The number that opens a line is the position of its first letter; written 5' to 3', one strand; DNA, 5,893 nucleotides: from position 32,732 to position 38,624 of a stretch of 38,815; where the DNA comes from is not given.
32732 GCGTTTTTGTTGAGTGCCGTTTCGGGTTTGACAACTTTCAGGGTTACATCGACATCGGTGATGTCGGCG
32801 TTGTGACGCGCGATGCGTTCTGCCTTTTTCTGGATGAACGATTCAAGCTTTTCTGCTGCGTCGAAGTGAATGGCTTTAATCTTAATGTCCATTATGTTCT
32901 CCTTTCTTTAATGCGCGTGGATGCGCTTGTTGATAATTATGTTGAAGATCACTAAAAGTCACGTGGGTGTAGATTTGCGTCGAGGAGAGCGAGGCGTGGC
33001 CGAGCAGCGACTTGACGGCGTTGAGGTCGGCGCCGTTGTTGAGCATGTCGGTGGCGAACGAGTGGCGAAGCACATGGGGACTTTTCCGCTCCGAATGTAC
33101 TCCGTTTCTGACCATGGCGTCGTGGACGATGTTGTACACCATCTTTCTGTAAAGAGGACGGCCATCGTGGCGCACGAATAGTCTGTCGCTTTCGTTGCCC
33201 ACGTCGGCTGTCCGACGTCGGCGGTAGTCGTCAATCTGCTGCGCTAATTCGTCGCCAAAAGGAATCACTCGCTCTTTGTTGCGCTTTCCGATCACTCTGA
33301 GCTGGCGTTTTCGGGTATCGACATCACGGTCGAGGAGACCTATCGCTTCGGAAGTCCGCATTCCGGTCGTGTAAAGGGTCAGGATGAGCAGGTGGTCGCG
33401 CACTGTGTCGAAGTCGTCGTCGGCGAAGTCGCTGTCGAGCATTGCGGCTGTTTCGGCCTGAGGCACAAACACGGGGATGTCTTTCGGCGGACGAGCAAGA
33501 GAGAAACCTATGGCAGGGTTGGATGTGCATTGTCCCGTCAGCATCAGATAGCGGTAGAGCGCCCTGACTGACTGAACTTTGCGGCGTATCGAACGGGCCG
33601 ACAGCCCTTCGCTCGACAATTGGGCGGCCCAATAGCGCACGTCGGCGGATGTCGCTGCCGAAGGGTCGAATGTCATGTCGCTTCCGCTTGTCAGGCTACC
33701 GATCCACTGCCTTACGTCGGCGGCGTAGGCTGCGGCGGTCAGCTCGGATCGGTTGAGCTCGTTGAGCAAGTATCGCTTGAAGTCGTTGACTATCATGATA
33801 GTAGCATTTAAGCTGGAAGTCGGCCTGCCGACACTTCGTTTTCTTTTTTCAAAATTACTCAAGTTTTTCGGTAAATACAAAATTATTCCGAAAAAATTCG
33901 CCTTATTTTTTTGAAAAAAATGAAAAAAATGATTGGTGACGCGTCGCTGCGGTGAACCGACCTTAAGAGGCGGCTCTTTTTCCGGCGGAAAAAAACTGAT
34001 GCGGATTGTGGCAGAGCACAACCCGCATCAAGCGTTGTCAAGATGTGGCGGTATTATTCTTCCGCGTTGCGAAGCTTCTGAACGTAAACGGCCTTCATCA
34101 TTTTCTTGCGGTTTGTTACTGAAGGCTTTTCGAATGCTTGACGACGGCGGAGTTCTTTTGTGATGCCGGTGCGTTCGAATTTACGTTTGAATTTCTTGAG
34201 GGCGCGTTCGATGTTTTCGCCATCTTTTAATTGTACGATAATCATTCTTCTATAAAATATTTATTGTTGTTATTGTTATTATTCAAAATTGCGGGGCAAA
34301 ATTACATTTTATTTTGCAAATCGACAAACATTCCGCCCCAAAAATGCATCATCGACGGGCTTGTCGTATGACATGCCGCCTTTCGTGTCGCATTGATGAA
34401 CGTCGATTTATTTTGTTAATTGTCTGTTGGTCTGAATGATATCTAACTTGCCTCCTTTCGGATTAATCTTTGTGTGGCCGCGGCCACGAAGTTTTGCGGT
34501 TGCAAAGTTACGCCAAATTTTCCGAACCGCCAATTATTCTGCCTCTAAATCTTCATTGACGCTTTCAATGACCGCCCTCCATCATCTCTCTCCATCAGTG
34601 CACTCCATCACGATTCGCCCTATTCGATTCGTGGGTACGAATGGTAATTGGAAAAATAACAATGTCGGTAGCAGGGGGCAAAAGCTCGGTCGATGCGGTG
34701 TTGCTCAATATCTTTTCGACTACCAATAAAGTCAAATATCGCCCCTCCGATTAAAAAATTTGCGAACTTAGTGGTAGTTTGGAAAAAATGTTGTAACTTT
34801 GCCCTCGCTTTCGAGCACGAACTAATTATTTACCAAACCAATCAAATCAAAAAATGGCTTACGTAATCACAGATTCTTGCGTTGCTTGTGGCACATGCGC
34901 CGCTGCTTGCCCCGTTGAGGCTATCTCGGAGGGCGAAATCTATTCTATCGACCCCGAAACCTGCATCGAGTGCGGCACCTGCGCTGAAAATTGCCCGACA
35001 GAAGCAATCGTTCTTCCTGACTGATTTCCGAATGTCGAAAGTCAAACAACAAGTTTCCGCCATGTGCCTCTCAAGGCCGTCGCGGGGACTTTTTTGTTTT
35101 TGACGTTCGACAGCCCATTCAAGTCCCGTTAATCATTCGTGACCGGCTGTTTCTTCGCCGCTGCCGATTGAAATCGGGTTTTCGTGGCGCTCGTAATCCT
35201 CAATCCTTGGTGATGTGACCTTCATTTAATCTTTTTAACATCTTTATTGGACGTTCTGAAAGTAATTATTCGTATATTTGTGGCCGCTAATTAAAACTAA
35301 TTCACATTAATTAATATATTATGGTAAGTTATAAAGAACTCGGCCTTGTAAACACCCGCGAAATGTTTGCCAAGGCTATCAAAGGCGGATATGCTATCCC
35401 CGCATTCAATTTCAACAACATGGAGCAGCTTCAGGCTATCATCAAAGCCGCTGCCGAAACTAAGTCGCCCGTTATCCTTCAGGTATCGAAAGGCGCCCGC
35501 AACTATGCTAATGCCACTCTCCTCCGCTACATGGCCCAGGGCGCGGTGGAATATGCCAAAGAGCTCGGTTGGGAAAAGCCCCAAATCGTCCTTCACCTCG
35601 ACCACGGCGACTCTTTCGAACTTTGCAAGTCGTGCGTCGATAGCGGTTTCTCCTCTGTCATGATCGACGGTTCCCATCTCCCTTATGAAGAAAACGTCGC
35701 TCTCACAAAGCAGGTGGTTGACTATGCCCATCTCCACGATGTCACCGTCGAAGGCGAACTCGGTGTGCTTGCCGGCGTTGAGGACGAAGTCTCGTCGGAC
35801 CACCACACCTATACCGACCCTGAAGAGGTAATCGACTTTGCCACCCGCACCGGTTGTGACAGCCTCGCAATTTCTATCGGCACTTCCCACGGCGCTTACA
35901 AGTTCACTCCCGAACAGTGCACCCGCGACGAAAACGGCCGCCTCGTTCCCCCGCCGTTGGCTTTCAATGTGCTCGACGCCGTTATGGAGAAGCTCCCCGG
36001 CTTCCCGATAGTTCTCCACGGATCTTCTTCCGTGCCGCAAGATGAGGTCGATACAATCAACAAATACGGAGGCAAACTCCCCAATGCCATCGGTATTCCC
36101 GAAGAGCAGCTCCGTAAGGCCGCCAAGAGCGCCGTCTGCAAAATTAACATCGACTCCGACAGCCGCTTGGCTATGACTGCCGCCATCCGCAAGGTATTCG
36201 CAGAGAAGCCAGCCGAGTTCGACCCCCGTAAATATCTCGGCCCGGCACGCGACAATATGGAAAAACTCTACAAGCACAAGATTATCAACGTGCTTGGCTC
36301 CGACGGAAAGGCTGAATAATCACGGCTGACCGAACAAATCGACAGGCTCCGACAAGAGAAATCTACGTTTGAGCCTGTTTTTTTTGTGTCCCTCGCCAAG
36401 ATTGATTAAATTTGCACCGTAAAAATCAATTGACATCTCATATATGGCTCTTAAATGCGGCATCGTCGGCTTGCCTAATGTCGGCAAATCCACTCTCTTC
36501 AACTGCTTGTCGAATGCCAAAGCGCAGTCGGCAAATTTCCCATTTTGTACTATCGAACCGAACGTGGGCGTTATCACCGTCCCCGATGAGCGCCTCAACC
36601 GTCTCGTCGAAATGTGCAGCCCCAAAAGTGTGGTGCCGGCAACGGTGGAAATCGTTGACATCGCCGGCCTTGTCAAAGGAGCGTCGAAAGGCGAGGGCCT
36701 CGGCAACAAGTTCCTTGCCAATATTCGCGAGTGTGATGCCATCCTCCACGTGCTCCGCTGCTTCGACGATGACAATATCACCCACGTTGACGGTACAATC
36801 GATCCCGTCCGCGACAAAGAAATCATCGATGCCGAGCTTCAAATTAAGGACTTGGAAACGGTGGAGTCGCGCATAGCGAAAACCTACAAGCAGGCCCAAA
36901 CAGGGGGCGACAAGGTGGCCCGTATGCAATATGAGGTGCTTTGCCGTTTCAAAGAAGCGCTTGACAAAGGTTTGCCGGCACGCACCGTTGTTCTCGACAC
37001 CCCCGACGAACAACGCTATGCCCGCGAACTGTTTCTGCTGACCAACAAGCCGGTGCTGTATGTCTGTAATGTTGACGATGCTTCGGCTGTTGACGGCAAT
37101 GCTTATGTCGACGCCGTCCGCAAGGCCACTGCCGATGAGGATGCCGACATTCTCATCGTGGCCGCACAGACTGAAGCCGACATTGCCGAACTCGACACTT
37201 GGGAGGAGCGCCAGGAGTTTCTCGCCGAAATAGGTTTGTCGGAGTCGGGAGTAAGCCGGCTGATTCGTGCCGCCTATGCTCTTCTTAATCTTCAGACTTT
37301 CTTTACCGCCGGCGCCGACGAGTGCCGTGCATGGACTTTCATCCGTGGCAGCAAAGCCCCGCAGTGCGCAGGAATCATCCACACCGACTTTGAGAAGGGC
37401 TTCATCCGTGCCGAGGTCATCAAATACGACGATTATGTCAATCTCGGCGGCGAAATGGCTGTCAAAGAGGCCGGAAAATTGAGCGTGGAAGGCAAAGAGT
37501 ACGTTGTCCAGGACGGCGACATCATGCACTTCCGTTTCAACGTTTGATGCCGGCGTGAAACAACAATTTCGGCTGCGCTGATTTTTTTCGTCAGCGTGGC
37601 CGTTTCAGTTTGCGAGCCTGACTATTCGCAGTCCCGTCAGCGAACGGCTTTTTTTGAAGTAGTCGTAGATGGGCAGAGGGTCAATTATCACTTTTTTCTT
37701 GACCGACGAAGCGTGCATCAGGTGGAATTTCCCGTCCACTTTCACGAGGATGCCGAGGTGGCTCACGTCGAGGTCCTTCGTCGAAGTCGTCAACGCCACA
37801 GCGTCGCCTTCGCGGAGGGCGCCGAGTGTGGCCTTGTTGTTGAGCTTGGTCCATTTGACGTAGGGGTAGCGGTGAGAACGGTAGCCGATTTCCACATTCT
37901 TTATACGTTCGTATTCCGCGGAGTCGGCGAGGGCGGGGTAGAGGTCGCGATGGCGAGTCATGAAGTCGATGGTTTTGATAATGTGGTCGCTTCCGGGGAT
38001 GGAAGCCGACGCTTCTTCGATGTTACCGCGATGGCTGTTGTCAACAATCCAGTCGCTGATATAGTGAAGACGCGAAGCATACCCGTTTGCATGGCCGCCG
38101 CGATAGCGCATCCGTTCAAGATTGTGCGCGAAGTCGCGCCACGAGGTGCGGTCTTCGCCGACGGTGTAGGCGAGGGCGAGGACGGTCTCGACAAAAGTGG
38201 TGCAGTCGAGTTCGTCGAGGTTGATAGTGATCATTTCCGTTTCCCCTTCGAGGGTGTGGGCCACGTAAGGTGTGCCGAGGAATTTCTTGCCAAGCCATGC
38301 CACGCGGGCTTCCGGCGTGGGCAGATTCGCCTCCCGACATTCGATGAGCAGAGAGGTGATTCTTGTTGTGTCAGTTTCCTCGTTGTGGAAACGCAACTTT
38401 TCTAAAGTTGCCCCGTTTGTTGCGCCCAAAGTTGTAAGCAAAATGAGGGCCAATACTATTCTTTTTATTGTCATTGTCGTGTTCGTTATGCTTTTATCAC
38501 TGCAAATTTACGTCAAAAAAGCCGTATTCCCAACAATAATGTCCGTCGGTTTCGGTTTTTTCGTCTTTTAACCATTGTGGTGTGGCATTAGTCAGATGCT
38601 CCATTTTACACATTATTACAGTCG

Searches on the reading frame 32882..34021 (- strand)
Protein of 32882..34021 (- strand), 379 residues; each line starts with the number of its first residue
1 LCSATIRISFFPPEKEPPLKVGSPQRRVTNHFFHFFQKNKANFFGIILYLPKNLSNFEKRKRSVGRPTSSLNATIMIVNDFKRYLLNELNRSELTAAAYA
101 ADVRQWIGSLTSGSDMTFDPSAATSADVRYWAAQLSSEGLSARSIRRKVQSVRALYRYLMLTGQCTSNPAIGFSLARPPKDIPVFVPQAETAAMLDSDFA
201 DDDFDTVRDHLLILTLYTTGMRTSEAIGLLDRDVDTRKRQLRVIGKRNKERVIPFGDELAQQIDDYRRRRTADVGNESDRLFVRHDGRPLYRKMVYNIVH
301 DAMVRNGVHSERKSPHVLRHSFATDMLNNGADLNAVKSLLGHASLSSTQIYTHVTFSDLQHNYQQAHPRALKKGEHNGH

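Call 15: search_protein_families(library=pfam, proteins=[window:32882-34021:-])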
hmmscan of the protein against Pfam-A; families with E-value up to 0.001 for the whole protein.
window:32882-34021:- (379 aa): 2 families
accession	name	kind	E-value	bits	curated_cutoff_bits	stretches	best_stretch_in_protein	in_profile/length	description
PF00589.27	Phage_integrase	-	1e-40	139.7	27.1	1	199-356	14-170/172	Phage integrase family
PF02899.23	Phage_int_SAM_1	-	3.4e-12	46.9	22.3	1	78-161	1-81/83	Phage integrase, N-terminal SAM-like domain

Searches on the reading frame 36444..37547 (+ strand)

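Call 15: search_protein_families(library=pfam, proteins=[window:36444-37547:+])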
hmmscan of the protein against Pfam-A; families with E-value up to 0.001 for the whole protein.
window:36444-37547:+ (367 aa): 3 families
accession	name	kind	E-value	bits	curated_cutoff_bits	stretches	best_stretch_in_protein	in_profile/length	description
PF06071.19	YchF-GTPase_C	-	5.5e-40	135.8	27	1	283-366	1-84/84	Protein of unknown function (DUF933)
PF01926.29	MMR_HSR1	-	1.1e-23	83.9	21.9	1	5-122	2-99/113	50S ribosome-binding GTPase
PF02421.24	FeoB_N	-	6.7e-09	35.9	27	1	5-50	3-48/156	Ferrous iron transport protein B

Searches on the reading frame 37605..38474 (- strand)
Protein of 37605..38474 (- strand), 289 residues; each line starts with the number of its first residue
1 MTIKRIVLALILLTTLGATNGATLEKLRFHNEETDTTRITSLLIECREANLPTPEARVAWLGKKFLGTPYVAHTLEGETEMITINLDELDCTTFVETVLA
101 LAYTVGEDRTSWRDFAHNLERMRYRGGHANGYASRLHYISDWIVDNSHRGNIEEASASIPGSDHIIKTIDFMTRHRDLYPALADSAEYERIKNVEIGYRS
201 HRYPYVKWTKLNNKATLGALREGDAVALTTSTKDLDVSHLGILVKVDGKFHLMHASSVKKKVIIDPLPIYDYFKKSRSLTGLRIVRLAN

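Call 15: search_protein_families(library=pfam, proteins=[window:37605-38474:-])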
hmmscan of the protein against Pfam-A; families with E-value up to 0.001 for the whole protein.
window:37605-38474:- (289 aa): 1 family
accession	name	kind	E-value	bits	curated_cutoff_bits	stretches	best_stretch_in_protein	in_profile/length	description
PF07313.18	AmiA-like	-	2.4e-45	154.9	27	1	62-277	3-200/202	N-acetylmuramoyl-L-alanine amidase-like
